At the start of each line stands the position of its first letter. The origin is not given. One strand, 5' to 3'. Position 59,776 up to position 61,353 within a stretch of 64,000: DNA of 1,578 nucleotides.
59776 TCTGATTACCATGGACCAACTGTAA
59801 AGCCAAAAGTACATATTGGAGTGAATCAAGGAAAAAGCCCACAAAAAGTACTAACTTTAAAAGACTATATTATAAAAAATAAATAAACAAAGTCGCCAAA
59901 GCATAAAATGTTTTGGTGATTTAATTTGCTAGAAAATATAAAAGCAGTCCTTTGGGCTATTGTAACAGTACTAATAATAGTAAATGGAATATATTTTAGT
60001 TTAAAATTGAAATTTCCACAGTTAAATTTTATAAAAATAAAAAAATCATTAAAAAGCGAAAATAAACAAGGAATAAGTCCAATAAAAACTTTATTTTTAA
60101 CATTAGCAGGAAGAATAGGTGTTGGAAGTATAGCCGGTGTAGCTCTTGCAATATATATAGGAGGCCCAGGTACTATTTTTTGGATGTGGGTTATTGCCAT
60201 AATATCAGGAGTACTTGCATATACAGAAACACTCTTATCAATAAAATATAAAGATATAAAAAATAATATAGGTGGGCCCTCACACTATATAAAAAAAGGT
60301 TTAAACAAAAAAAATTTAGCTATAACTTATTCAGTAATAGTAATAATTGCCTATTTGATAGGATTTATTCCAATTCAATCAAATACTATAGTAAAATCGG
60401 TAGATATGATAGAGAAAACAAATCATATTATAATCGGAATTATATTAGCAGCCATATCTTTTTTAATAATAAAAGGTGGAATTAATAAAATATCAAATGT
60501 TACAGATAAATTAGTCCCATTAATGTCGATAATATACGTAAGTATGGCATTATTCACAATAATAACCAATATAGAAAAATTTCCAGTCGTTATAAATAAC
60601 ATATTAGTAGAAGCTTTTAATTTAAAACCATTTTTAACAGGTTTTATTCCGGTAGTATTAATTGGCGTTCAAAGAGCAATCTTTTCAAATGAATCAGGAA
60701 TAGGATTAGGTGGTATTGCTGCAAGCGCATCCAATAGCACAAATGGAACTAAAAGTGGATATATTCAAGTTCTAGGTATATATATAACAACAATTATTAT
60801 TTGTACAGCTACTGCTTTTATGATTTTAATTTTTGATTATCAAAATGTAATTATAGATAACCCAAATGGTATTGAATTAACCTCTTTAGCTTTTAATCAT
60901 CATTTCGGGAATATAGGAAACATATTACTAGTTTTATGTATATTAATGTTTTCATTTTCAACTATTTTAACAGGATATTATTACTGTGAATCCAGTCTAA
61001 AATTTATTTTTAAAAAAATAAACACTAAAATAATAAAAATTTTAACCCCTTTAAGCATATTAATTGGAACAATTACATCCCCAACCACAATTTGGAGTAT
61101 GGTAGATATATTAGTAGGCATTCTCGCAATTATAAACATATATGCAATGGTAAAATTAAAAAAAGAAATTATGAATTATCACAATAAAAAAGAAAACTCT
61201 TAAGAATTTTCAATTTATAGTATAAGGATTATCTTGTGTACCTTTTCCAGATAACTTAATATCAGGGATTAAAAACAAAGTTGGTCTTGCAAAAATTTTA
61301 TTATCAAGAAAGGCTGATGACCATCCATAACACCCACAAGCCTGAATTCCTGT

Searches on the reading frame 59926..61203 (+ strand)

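Call 18: search_protein_families(library=pfam, proteins=[window:59926-61203:+], max_evalue=0.00001)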
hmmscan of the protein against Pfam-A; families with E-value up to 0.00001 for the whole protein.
window:59926-61203:+ (425 aa): 1 family
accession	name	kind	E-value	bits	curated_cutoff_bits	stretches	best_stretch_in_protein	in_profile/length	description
PF01235.23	Na_Ala_symp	-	1.4e-111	374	24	1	43-419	6-376/392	Sodium:alanine symporter family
